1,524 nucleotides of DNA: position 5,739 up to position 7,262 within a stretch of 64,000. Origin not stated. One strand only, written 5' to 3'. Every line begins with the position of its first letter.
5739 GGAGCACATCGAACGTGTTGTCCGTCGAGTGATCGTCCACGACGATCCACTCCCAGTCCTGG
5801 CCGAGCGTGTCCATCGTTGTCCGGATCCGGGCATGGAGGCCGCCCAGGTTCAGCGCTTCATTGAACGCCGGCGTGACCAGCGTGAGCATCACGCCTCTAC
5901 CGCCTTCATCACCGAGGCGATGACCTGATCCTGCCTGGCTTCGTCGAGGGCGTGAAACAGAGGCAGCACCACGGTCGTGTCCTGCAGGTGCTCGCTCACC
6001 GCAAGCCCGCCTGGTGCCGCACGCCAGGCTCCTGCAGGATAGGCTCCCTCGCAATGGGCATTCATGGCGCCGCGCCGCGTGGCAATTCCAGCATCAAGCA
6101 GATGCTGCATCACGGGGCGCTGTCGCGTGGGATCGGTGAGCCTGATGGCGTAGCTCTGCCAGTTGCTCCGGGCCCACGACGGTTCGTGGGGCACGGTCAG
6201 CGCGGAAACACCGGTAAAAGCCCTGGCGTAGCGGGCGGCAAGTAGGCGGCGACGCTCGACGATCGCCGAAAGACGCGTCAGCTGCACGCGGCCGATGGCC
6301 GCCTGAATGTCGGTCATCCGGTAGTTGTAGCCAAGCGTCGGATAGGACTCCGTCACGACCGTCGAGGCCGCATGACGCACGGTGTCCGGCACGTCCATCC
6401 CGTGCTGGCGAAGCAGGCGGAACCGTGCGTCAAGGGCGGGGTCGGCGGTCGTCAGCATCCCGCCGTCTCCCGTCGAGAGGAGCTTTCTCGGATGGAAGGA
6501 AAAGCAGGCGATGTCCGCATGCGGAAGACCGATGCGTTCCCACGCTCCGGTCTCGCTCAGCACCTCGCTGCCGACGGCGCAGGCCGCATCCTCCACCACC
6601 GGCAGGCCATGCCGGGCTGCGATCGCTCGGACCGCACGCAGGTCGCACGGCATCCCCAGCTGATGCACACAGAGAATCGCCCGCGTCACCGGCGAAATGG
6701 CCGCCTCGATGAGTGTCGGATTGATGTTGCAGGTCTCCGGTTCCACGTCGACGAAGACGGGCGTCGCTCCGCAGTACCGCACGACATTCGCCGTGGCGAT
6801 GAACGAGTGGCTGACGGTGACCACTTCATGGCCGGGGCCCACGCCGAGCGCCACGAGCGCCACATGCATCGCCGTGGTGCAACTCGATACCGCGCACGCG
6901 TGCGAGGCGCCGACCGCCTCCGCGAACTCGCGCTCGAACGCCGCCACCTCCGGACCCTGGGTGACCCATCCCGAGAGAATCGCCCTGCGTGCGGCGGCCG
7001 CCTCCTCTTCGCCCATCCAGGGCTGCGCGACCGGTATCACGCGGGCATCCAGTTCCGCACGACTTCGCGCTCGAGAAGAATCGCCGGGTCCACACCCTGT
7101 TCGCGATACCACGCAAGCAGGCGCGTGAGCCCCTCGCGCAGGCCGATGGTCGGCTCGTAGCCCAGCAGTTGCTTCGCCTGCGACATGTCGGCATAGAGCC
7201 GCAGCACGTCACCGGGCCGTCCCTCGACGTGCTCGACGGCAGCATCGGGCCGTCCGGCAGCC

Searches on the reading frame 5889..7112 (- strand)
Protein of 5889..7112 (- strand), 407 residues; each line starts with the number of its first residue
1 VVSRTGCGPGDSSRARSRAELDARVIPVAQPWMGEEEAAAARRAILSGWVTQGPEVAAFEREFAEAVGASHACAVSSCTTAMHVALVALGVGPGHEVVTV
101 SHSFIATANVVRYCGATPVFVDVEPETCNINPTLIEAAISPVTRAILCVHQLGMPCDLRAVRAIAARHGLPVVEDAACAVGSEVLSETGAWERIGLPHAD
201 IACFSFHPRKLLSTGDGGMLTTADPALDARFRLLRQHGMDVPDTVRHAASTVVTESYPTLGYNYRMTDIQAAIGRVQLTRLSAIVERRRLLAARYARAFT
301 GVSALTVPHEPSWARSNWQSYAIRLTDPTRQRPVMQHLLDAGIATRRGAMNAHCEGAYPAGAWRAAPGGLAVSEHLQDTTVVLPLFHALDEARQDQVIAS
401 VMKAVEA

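Call 47: search_protein_families(library=ncbifam, max_evalue=0.0001, proteins=[window:5889-7112:-])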
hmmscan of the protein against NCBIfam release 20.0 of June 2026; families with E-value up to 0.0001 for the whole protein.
window:5889-7112:- (407 aa): 15 families
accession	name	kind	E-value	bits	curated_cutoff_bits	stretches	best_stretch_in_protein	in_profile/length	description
TIGR03588.1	PseC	equivalog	3.7e-89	299.3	423.5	1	26-404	2-379/380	UDP-4-amino-4,6-dideoxy-N-acetyl-beta-L-altrosamine transaminase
NF008658.2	PRK11658.1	equivalog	4.8e-79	265.7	631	1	25-405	4-377/379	UDP-4-amino-4-deoxy-L-arabinose aminotransferase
TIGR04181.1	NHT_00031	hypoth_equivalog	9.1e-69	232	420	1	26-359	1-336/359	LegC family aminotransferase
NF008687.0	PRK11706.1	equivalog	1e-57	195.6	375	1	26-405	2-374/375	dTDP-4-amino-4,6-dideoxygalactose transaminase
NF011936.0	PRK15407.1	equivalog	1.9e-53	181.7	423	2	19-240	30-253/440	lipopolysaccharide biosynthesis protein RfbH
TIGR02379.1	ECA_wecE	subfamily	1.7e-48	165.3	434.85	1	26-405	2-375/376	dTDP-4-amino-4,6-dideoxy-D-glucose transaminase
TIGR04427.1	PLP_DesI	equivalog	4.3e-41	141.3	650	1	43-389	40-367/390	dTDP-4-dehydro-6-deoxyglucose aminotransferase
NF009079.0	PRK12414.1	subfamily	6e-08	32.1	481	1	72-147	93-167/384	methionine aminotransferase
NF006488.0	PRK08912.1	equivalog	3.3e-07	29.6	498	1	75-148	93-165/387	aminotransferase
NF005817.0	PRK07683.1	equivalog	2.7e-06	26.3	575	1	78-148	98-167/387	aminotransferase A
NF005816.0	PRK07682.1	equivalog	3.8e-06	25.8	620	1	78-149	99-170/390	aminotransferase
NF004770.0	PRK06108.1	subfamily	7.8e-06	24.9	422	1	59-148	86-176/396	pyridoxal phosphate-dependent aminotransferase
NF006096.0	PRK08248.1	equivalog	3.1e-05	22.8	726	1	54-179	64-189/431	homocysteine synthase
NF041364.1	GntC_guanitoxin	equivalog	5.6e-05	22.2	415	1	65-175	56-173/356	guanitoxin biosynthesis PLP-dependent (S)-gamma-hydroxy-L-arginine cyclodehydratase GntC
NF006004.0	PRK08134.1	equivalog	9.2e-05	21.3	636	0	53-178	63-188/433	O-acetylhomoserine aminocarboxypropyltransferase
